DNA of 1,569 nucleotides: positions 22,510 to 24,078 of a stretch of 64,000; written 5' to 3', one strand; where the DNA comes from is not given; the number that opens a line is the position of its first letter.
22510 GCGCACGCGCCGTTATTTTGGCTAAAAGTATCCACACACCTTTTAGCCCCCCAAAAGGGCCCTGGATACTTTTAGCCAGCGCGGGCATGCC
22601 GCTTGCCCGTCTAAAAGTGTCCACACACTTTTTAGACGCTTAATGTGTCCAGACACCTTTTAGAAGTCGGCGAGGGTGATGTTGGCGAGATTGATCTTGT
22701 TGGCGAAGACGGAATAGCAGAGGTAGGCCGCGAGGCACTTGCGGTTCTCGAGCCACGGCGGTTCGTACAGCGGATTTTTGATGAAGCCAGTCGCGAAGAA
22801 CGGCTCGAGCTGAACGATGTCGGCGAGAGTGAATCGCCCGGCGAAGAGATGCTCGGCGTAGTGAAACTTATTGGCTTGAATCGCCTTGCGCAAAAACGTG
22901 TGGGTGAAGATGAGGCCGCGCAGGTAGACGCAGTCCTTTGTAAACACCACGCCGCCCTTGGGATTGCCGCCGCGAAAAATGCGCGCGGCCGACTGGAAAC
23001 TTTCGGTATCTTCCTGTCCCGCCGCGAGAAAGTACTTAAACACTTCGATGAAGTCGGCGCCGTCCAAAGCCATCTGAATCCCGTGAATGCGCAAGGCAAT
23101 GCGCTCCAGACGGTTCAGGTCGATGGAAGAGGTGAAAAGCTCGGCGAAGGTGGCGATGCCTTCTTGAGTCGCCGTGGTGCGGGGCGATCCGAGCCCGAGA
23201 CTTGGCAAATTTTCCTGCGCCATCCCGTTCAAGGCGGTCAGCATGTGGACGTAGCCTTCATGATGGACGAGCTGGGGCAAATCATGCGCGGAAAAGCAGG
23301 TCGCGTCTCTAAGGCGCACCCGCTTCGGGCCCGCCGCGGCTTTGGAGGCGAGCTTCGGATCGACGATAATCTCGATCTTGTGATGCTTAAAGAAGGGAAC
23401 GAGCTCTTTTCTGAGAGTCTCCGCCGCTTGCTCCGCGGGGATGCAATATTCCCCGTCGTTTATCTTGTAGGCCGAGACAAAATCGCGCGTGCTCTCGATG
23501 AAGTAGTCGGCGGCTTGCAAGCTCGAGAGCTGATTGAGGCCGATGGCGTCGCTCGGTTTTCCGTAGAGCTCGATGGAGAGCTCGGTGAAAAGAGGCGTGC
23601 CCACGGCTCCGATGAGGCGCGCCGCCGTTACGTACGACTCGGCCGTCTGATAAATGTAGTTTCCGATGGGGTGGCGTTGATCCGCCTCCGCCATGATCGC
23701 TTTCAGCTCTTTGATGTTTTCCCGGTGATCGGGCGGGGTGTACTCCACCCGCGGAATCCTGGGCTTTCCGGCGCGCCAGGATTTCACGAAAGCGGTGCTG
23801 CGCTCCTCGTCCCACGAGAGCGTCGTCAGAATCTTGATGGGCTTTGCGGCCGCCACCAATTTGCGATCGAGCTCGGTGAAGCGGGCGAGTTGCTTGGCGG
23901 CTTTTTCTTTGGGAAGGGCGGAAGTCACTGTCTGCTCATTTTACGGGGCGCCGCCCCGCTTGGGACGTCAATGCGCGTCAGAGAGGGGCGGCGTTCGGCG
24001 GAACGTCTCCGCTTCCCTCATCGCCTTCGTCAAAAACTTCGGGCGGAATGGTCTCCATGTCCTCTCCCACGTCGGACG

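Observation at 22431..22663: Array of a dyad-symmetric 24-26 bp motif in the promoter region of the 11-gene operon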

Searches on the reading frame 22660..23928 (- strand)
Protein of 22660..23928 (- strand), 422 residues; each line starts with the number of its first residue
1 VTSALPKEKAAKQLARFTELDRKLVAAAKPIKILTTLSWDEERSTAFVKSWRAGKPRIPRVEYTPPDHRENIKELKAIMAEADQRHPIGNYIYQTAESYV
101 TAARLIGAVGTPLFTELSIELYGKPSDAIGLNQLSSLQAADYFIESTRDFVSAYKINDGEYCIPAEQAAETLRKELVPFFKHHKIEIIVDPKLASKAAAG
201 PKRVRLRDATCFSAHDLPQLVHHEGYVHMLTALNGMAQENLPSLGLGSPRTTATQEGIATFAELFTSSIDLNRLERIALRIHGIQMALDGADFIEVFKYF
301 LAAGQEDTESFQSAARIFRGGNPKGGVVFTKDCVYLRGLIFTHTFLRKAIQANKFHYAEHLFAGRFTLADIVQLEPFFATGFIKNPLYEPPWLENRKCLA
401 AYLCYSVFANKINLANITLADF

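Call 11: find_encoding_contigs(protein=window:22663-23928:-, flank=10000, max_places=10)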
Protein window:22663-23928:- (422 aa): 2 contigs read that carry it; 2 places shown.
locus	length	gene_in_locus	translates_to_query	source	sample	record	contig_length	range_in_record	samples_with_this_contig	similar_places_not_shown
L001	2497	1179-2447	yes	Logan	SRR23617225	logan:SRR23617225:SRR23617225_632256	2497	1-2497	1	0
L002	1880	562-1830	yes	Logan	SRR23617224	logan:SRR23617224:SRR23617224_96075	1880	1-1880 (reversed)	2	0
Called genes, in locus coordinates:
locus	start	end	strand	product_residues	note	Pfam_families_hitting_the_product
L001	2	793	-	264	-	?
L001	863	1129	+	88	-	-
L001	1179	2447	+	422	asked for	PF08014:MATCAP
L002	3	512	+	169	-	?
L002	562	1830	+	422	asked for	PF08014:MATCAP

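Call 22: find_related_loci(query=window:22663-23928:-, collection=genome_contigs, flank=10000)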
Query window:22663-23928:- (422 aa) in genome_contigs; peptide patterns used: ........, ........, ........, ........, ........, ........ (x = any residue, [..] = any of these).
132 stretches matched a pattern; 9 encode a relative of the query (tblastn E <= 1e-3); 9 distinct loci.
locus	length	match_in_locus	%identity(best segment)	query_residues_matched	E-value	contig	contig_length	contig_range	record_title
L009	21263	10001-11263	83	2-422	0e+0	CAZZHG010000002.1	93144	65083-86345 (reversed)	MAG TPA_asm: uncultured Pseudobdellovibrionaceae bacterium isolate SRP150892_co2_490 genome assembly, contig: NODE_201_l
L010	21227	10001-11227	61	14-422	3e-169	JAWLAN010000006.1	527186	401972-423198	MAG: Gammaproteobacteria bacterium isolate BC2.53 BC2.53.fa-6, whole genome shotgun sequence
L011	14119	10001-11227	60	14-422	4e-167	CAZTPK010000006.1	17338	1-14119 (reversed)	MAG TPA_asm: uncultured Gammaproteobacteria bacterium isolate binchicken_co107_315 genome assembly, contig: NODE_7944_le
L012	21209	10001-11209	60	20-422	2e-166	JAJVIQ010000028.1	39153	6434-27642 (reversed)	MAG: Gammaproteobacteria bacterium isolate Bin_9R c_000000002769, whole genome shotgun sequence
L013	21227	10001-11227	59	14-422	6e-166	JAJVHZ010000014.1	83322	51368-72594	MAG: Gammaproteobacteria bacterium isolate Bin_33 c_000000001196, whole genome shotgun sequence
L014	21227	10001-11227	60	14-422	8e-166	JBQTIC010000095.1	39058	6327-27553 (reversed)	MAG: Chromatiales bacterium isolate SAR263 c_000000164806, whole genome shotgun sequence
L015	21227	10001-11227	59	14-422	6e-168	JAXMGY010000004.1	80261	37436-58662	MAG: Gammaproteobacteria bacterium isolate STL-PRO125 C3.119.fa-4, whole genome shotgun sequence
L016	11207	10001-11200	33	10-413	7e-70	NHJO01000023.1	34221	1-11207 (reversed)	MAG: bacterium TMED217 isolate TMED217 48049, whole genome shotgun sequence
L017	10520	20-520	46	252-418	4e-44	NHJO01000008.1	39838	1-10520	MAG: bacterium TMED217 isolate TMED217 MHASMcontig_286702, whole genome shotgun sequence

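Call 29: search_protein_families(library=pfam, proteins=[window:22660-23928:-])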
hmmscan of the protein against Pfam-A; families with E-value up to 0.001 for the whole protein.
window:22660-23928:- (422 aa): 1 family
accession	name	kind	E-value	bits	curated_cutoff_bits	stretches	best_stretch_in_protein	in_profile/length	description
PF08014.17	MATCAP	-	7.5e-105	351.3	27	1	54-410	7-364/365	Microtubule-associated tyrosine carboxypeptidase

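Call 33: find_homologous_proteins(query=window:22663-23928:-, max_evalue=1e-100)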
Query window:22663-23928:- (422 aa): 1984 proteins with E <= 1e-100 among 8000 candidates; the best 120 are listed.
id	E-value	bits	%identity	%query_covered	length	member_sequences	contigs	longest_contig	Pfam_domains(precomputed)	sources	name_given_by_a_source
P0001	1.7e-282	954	100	100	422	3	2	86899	PF08014.18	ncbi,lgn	-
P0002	5.2e-241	818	88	96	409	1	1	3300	PF08014.18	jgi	jgi:uncharacterized protein (TIGR02421 family)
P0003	1.4e-239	813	83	100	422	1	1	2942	PF08014.18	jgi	jgi:uncharacterized protein (TIGR02421 family)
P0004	6.6e-238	807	83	100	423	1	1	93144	PF08014.18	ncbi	-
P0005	4.0e-175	601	62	100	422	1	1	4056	PF08014.18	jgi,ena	-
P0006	5.0e-174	597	63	97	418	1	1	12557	PF08014.18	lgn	-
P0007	4.2e-170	584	61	99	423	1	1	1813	PF08014.18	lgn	-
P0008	1.9e-168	579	61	98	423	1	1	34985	PF08014.18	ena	-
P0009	4.7e-168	577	62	98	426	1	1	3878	PF08014.18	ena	-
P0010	2.0e-167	575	62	98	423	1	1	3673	PF08014.18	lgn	-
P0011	9.0e-167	573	61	97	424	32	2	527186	PF08014.18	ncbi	ncbi:MAG: DUF1704 domain-containing protein [Gammaproteobacteria bacterium]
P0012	1.7e-166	572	61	97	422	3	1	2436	PF08014.18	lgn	-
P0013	3.7e-166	571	59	99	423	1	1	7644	PF08014.18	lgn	-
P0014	5.8e-166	570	59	96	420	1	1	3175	PF08014.18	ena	-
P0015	1.1e-165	570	60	98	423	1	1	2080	PF08014.18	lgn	-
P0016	1.7e-165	569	61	100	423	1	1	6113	PF08014.18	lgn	-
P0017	5.8e-165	567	60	98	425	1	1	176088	PF08014.18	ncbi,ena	-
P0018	8.7e-163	560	60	98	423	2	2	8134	PF08014.18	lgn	-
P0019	1.2e-162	560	60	97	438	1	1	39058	PF08014.18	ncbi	ncbi:MAG: flavohemoglobin expression-modulating QEGLA motif protein [Chromatiales bacterium]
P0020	1.8e-161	556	59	97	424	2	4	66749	PF08014.18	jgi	jgi:uncharacterized protein (TIGR02421 family)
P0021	4.3e-161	554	59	100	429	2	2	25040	PF08014.18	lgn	-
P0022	1.1e-160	553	61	96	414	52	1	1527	PF08014.18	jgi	jgi:uncharacterized protein (TIGR02421 family)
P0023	1.4e-160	553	57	97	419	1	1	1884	PF08014.18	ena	-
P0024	3.1e-160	552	60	95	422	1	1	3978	PF08014.18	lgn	-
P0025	1.6e-159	549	59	98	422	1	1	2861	PF08014.18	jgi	jgi:uncharacterized protein (TIGR02421 family)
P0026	2.6e-159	549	58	97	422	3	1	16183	PF08014.18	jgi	jgi:uncharacterized protein (TIGR02421 family)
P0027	4.8e-159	548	58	97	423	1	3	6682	PF08014.18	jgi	jgi:uncharacterized protein (TIGR02421 family)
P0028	8.2e-156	537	59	97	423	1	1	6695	PF08014.18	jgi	jgi:uncharacterized protein (TIGR02421 family)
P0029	3.0e-155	535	59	98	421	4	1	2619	PF08014.18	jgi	jgi:uncharacterized protein (TIGR02421 family)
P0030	2.6e-152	525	62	89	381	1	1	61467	PF08014.18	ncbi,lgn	-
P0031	1.1e-149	517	56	97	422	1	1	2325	PF08014.18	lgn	-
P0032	1.4e-148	513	54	97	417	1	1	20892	PF08014.18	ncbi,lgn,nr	ncbi:MAG TPA: tyrosine/phenylalanine carboxypeptidase domain-containing protein [Candidatus Polarise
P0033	6.8e-148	511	57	95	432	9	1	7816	PF08014.18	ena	-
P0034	2.1e-147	509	57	98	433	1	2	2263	PF08014.18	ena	-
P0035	1.1e-146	507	53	100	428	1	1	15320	PF08014.18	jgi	jgi:uncharacterized protein (TIGR02421 family)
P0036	1.6e-146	506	54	97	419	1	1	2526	PF08014.18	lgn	-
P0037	2.5e-146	506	56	96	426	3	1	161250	PF08014.18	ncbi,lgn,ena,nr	ncbi:MAG TPA: flavohemoglobin expression-modulating QEGLA motif protein [Gammaproteobacteria bacteri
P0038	2.6e-146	506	56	97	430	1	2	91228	PF08014.18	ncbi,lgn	-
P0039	7.8e-145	501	55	100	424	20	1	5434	PF08014.18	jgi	-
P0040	8.7e-145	501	53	99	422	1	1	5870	PF08014.18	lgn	-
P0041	1.4e-144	500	54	98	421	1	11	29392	PF08014.18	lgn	-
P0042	3.8e-144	499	53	97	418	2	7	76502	PF08014.18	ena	-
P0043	5.0e-144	498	53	100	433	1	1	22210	PF08014.18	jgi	jgi:uncharacterized protein (TIGR02421 family)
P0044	6.8e-144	498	53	100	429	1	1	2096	PF08014.18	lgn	-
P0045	7.0e-144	498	54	97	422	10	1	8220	PF08014.18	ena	-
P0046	1.1e-143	497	56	97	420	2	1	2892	PF08014.18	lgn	-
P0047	1.2e-143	497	53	100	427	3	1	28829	PF08014.18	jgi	jgi:uncharacterized protein (TIGR02421 family)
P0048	1.5e-143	497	53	97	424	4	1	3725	PF08014.18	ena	-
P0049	2.4e-143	496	55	96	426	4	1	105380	PF08014.18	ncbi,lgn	-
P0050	3.5e-143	495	54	97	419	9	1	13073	PF08014.18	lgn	-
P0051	7.2e-143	494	54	97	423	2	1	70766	PF08014.18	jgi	jgi:uncharacterized protein (TIGR02421 family)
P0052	9.0e-143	494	53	97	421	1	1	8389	PF08014.18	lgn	-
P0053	1.6e-142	493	52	97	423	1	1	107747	PF08014.18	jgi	-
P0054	5.7e-142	491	55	97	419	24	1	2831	PF08014.18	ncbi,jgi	jgi:uncharacterized protein (TIGR02421 family)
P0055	9.4e-142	491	54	97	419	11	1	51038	PF08014.18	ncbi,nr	ncbi:DUF1704 domain-containing protein [bacterium]|nr:DUF1704 domain-containing protein [bacterium]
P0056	6.5e-141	488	52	98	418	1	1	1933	PF08014.18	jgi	-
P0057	8.5e-141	488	53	98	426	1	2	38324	PF08014.18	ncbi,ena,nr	ncbi:MAG: flavohemoglobin expression-modulating QEGLA motif protein [Oligoflexia bacterium]|nr:flavo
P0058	1.1e-140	487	54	97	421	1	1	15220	PF08014.18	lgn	-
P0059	1.2e-140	487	53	98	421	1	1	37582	PF08014.18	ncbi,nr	ncbi:MAG: DUF1704 domain-containing protein [Deltaproteobacteria bacterium]|nr:DUF1704 domain-contai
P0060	4.2e-140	485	53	97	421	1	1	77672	PF08014.18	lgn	-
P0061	5.1e-140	485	53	97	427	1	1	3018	PF08014.18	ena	-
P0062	1.1e-139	484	53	96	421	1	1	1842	PF08014.18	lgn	-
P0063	1.2e-139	484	53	97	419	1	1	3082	PF08014.18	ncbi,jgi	jgi:uncharacterized protein (TIGR02421 family)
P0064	1.8e-139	483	53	100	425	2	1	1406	PF08014.18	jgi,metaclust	metaclust:\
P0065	2.5e-139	483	53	97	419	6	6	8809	PF08014.18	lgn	-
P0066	3.5e-139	482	52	97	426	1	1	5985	PF08014.18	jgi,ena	-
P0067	5.3e-139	482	53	97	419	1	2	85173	PF08014.18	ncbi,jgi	jgi:uncharacterized protein (TIGR02421 family)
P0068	5.9e-139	482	54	97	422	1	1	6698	PF08014.18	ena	-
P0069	6.1e-139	481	57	89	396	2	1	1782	PF08014.18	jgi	jgi:uncharacterized protein (TIGR02421 family)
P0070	7.1e-139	481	52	97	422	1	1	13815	PF08014.18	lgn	-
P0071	9.4e-139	481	53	97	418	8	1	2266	PF08014.18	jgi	-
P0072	1.6e-138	480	53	97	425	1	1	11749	PF08014.18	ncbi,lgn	-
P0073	1.7e-138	480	54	97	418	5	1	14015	PF08014.18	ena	-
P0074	1.7e-138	480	54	96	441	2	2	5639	PF08014.18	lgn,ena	-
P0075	2.2e-138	480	51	98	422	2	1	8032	PF08014.18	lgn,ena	-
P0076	2.7e-138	479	52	97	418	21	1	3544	PF08014.18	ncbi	-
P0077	5.2e-138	478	53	97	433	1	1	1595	PF08014.18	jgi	jgi:uncharacterized protein (TIGR02421 family)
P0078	7.7e-138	478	51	96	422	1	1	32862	PF08014.18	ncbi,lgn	-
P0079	8.0e-138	478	51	97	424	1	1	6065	PF08014.18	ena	-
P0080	8.9e-138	478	53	100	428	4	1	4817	PF08014.18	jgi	jgi:uncharacterized protein (TIGR02421 family)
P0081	1.1e-137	477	52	96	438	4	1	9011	PF08014.18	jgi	jgi:uncharacterized protein (TIGR02421 family)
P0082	1.5e-137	477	51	99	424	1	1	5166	PF08014.18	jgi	-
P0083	2.3e-137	476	53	96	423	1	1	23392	PF08014.18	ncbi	-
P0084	2.3e-137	476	53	97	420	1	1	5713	PF08014.18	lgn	-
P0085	2.3e-137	476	53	97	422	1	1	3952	PF08014.18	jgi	jgi:uncharacterized protein (TIGR02421 family)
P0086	2.4e-137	476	59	87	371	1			PF08014.18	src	-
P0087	2.9e-137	476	51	97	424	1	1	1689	PF08014.18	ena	-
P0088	3.5e-137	476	52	97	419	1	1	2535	PF08014.18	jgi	jgi:uncharacterized protein (TIGR02421 family)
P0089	1.1e-136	474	52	100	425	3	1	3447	PF08014.18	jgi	jgi:uncharacterized protein (TIGR02421 family)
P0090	1.2e-136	474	52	97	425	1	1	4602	PF08014.18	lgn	-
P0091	1.3e-136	474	53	98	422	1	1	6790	PF08014.18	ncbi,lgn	-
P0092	1.6e-136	474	51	100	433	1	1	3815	PF08014.18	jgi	jgi:uncharacterized protein (TIGR02421 family)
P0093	1.9e-136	473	50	98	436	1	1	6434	PF08014.18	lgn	-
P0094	2.0e-136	473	50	97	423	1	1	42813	PF08014.18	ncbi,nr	ncbi:MAG: flavohemoglobin expression-modulating QEGLA motif protein [Oligoflexia bacterium]|nr:flavo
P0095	3.5e-136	472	53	97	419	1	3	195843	PF08014.18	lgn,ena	-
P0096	5.0e-136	472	54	95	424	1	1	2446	PF08014.18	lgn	-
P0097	6.2e-136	472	52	97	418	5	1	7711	PF08014.18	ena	-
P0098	1.2e-135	471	52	97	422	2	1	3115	PF08014.18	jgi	jgi:uncharacterized protein (TIGR02421 family)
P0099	1.4e-135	470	51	98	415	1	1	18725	PF08014.18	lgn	-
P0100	1.6e-135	470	51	100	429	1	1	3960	PF08014.18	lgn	-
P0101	5.1e-135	469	53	97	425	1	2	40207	PF08014.18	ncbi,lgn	-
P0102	6.9e-135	468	52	97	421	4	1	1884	PF08014.18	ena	-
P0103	7.1e-135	468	50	97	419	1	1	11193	PF08014.18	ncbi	-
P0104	2.4e-134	466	50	97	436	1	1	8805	PF08014.18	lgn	-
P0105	2.7e-134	466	51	97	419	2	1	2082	PF08014.18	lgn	-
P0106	3.8e-134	466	51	98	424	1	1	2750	PF08014.18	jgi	jgi:uncharacterized protein (TIGR02421 family)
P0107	5.7e-134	465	51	97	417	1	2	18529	PF08014.18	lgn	-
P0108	5.8e-134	465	51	97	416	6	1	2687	PF08014.18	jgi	-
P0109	8.2e-134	465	50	97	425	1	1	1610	PF08014.18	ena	-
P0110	1.1e-133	464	54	97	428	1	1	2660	PF08014.18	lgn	-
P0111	1.2e-133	464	51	97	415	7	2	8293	PF08014.18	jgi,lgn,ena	jgi:uncharacterized protein (TIGR02421 family)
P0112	2.0e-133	463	52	97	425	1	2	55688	PF08014.18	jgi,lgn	jgi:uncharacterized protein (TIGR02421 family)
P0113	4.1e-133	462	53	97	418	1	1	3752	PF08014.18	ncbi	-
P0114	5.6e-133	462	50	97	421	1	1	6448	PF08014.18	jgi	-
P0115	6.1e-133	462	51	97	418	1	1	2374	PF08014.18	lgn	-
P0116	8.7e-133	461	52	97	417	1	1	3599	PF08014.18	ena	-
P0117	8.9e-133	461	50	97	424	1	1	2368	PF08014.18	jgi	jgi:uncharacterized protein (TIGR02421 family)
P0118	1.0e-132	461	52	97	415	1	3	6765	PF08014.18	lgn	-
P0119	1.3e-132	461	52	98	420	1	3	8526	PF08014.18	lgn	-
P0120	1.4e-132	461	51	97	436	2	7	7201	PF08014.18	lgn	-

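Call 35: find_encoding_contigs(protein=P0002, flank=10000)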
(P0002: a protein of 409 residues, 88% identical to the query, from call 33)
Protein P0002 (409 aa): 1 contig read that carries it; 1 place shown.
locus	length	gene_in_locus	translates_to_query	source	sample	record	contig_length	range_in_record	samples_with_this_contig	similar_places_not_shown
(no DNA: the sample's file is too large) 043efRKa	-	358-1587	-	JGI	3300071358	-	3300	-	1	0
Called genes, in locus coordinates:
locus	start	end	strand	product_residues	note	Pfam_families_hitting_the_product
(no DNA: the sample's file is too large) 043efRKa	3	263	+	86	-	?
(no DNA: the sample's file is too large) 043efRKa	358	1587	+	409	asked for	PF08014:MATCAP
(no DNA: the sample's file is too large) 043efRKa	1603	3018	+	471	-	PF00890:FAD_binding_2 (faint), PF01266:DAO, PF07992:Pyr_redox_2 (faint), PF13450:NAD_binding_8 (weak), PF00732:GMC_oxred_N, PF05199:GMC_oxred_C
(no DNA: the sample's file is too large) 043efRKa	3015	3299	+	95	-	?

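Call 36: find_encoding_contigs(protein=P0003, flank=10000)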
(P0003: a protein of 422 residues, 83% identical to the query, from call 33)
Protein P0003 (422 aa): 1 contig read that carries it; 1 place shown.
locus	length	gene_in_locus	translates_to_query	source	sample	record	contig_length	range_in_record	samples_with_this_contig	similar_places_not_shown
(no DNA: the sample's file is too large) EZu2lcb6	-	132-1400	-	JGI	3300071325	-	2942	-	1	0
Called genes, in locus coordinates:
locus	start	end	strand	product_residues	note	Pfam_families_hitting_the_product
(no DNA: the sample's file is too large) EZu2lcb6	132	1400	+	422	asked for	PF08014:MATCAP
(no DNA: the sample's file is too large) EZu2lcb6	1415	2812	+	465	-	PF00732:GMC_oxred_N, PF00890:FAD_binding_2 (faint), PF01266:DAO, PF07992:Pyr_redox_2 (faint), PF13450:NAD_binding_8 (faint), PF05199:GMC_oxred_C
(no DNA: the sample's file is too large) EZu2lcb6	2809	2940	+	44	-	?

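Call 37: find_encoding_contigs(protein=P0001, flank=10000, max_places=10)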
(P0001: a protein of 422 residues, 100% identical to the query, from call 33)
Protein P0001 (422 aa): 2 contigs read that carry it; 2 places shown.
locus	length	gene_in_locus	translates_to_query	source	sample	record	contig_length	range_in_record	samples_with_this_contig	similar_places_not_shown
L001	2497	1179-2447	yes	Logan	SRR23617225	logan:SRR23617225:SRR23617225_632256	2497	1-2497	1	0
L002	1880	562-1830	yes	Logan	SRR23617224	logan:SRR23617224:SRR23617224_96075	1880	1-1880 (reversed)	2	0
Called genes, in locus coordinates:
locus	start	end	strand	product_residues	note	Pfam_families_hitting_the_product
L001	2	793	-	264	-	?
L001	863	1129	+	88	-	-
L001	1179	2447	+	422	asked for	PF08014:MATCAP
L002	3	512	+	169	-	?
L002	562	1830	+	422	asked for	PF08014:MATCAP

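Call 39: list_cluster_members(proteins=[P0001])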
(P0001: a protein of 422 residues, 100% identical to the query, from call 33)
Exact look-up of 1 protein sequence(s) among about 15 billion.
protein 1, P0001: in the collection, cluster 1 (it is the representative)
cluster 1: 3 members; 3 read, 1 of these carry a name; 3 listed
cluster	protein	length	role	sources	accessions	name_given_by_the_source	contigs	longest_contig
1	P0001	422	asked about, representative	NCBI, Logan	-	-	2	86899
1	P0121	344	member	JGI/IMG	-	uncharacterized protein (TIGR02421 family)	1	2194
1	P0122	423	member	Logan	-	-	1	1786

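Call 40: find_encoding_contigs(protein=P0122, flank=10000)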
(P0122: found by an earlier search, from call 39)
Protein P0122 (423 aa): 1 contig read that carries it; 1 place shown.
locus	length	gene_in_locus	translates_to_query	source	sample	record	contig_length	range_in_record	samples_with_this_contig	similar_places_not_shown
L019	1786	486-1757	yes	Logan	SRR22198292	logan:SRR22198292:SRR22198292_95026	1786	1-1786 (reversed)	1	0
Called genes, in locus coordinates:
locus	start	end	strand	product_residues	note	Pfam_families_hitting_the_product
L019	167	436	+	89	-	-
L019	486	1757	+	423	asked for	PF08014:MATCAP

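Call 41: find_encoding_contigs(protein=P0121, flank=10000)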
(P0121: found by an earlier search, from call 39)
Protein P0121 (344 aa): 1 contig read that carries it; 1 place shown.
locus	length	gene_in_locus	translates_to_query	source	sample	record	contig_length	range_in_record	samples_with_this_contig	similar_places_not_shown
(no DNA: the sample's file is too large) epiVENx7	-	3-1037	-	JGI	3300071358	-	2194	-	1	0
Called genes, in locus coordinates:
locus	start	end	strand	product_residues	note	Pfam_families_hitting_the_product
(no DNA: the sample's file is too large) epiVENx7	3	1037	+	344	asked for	PF08014:MATCAP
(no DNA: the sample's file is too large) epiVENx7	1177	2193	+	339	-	?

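Call 81: search_protein_families(library=ncbifam, proteins=[window:22660-23928:-])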
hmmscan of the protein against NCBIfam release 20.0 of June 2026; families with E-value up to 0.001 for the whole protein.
window:22660-23928:- (422 aa): 1 family
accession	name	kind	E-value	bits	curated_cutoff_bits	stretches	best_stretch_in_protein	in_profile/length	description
TIGR02421.1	QEGLA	hypoth_equivalog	1.2e-85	288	338.65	1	24-405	2-367/368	flavohemoglobin expression-modulating QEGLA motif protein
